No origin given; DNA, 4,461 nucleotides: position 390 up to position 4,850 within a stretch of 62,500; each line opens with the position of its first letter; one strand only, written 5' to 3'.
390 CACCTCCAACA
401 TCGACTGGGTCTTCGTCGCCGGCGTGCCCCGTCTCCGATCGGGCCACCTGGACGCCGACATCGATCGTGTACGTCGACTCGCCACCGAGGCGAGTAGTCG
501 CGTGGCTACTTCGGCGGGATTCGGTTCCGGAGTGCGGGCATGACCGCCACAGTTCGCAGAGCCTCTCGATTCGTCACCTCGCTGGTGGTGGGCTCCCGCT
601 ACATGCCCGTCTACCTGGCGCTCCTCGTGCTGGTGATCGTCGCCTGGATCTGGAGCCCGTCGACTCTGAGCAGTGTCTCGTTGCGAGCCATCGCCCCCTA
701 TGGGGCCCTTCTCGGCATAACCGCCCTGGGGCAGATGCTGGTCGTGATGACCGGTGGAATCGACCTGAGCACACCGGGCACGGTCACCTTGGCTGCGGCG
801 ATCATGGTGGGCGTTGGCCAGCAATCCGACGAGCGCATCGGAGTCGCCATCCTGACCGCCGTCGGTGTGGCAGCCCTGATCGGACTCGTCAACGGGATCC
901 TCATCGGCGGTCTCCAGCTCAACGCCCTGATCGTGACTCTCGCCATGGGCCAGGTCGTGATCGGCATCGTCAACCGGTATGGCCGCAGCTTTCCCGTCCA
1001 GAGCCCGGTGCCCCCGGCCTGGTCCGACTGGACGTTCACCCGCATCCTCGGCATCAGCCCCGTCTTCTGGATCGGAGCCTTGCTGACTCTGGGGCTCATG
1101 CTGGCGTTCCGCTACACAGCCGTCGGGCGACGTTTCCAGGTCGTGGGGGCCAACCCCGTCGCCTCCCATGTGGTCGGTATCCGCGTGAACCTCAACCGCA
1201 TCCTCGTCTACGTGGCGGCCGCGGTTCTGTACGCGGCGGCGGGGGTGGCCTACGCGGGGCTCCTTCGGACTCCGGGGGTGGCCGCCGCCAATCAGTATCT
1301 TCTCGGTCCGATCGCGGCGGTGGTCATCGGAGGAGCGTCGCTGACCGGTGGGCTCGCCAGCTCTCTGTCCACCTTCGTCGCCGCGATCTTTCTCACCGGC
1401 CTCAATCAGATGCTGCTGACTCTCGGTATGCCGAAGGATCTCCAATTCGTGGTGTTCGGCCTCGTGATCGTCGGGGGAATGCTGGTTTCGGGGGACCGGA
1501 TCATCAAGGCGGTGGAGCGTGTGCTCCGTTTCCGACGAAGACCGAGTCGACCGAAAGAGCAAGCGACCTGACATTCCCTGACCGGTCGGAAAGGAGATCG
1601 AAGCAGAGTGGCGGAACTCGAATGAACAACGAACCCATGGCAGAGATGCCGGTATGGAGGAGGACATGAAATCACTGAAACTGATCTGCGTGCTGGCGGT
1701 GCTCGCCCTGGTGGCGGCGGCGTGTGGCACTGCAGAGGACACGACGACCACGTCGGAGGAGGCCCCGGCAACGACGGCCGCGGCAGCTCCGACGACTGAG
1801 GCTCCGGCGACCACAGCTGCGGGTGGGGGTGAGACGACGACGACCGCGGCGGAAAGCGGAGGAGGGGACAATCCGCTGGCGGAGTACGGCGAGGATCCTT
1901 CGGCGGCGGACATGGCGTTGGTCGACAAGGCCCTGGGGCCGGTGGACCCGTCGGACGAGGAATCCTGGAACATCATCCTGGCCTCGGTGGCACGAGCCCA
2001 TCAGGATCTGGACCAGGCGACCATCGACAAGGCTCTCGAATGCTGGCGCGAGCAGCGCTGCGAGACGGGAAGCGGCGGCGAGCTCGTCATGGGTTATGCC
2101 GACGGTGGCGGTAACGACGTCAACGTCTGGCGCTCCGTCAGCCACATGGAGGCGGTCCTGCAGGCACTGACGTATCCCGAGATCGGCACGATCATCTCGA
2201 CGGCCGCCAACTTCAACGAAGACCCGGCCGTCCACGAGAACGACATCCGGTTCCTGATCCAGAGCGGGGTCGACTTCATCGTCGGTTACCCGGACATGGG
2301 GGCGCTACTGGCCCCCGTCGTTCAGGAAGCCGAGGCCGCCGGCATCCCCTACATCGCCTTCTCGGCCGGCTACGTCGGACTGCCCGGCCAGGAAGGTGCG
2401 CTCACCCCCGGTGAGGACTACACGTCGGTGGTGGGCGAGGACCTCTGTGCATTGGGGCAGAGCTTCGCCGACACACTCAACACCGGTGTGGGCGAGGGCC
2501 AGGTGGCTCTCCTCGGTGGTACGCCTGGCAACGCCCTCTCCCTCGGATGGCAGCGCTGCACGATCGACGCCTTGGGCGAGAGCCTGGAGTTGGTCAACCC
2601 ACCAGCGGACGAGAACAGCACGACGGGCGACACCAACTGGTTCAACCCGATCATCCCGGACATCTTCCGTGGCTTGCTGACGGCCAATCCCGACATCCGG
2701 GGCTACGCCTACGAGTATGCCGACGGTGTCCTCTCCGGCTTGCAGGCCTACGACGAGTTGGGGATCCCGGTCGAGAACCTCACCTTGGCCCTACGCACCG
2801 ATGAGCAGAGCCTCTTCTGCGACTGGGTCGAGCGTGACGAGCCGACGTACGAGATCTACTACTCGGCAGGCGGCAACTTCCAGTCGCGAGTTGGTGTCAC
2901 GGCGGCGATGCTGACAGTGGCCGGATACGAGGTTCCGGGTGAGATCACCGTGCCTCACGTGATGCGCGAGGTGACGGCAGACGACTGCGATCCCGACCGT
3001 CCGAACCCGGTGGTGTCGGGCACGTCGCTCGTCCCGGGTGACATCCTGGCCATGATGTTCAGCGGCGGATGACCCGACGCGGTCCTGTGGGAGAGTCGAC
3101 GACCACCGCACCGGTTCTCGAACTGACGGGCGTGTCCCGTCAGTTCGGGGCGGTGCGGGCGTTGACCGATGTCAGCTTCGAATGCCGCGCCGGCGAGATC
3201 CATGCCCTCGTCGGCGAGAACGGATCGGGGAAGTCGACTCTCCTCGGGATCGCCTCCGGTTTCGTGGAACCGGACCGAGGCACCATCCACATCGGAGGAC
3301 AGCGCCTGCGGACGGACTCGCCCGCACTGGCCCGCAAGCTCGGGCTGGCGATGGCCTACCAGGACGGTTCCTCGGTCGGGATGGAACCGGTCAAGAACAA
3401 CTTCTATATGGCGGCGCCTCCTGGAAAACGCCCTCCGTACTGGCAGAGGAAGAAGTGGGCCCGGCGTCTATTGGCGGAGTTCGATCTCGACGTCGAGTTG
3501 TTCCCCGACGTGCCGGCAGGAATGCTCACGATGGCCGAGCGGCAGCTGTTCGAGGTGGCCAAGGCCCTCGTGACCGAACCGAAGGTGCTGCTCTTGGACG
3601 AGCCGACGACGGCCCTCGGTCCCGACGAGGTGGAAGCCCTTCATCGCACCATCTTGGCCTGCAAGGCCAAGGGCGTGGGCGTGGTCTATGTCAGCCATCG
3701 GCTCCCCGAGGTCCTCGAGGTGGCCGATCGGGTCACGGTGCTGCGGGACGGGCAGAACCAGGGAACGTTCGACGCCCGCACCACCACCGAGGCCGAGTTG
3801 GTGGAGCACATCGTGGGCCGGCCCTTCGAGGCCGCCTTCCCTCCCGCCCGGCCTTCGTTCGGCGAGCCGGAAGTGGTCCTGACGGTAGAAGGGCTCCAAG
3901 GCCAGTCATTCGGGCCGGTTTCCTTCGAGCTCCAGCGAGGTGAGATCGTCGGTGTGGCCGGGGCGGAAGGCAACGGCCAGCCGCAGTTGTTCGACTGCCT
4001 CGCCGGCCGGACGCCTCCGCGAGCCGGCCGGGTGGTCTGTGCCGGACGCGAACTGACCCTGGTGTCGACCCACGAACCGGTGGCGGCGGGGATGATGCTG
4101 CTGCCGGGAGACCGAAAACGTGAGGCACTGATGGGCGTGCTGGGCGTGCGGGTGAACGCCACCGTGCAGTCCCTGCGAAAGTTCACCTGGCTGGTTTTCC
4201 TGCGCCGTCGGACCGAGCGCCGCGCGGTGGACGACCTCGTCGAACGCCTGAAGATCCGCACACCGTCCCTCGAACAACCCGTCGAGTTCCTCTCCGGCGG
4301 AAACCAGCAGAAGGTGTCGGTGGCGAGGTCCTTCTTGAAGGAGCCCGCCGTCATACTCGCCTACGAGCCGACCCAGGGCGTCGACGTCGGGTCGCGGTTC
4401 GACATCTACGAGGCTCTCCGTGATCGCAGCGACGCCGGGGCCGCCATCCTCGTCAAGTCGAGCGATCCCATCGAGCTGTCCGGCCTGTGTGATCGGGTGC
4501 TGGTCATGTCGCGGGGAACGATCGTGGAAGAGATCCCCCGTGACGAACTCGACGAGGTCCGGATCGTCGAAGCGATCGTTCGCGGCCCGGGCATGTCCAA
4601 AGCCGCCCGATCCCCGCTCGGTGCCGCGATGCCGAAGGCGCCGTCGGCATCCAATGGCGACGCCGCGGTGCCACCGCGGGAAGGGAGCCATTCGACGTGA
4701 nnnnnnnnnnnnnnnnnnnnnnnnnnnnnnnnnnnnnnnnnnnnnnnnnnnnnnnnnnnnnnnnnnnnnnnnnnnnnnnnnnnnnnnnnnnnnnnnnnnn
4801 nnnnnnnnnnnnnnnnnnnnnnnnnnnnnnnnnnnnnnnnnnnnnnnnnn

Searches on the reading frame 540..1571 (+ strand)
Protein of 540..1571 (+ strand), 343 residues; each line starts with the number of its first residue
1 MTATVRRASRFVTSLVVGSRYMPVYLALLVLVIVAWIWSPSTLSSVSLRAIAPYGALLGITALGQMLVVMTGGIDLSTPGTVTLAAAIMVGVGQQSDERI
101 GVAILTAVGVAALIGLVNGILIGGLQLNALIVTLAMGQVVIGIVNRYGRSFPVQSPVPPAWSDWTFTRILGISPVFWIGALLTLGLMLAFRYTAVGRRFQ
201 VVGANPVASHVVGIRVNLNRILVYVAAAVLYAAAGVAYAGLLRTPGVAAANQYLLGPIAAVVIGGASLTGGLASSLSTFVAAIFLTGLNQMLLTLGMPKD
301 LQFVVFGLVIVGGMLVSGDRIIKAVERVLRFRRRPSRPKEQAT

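Call 32: search_protein_families(library=pfam, proteins=[window:540-1571:+], max_evalue=0.00001)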
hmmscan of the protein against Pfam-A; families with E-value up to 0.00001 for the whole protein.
window:540-1571:+ (343 aa): 1 family
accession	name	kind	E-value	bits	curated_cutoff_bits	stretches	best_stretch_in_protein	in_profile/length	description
PF02653.21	BPD_transp_2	-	5.4e-24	85.2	26.8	1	51-311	5-266/269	Branched-chain amino acid transport system / permease component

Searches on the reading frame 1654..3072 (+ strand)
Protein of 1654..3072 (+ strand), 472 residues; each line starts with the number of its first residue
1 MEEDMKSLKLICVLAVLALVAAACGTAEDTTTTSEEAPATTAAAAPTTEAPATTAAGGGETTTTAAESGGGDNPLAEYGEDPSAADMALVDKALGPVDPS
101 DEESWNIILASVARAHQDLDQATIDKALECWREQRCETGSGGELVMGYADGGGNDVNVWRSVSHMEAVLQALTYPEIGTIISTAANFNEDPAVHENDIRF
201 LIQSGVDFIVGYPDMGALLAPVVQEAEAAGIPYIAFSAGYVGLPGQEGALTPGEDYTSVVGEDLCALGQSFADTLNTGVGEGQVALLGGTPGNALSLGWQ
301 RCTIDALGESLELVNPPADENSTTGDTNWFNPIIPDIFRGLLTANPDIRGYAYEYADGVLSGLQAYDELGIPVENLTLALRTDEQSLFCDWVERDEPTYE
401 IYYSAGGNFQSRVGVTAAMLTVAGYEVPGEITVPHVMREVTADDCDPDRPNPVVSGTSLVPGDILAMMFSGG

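Call 32: search_protein_families(library=pfam, proteins=[window:1654-3072:+], max_evalue=0.00001)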
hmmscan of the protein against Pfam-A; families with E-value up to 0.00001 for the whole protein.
window:1654-3072:+ (472 aa): 2 families
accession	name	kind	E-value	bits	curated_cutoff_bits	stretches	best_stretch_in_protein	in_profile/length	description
PF13407.12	Peripla_BP_4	-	3.5e-14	53.4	35.1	1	181-365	34-204/258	Periplasmic binding protein domain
PF21827.1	New_glue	-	2.9e-06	27.4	31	1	5-68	1-65/94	New glue protein family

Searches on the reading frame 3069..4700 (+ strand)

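Call 32: search_protein_families(library=pfam, proteins=[window:3069-4700:+], max_evalue=0.00001)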
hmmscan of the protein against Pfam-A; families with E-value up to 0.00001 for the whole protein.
window:3069-4700:+ (543 aa): 2 families
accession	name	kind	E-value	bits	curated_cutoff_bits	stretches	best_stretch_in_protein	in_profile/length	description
PF00005.33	ABC_tran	-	4.7e-43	147.5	25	2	32-181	1-137/137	ABC transporter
PF13304.12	AAA_21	-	6.1e-08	33.5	27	0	44-64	1-21/304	AAA domain, putative AbiEii toxin, Type IV TA system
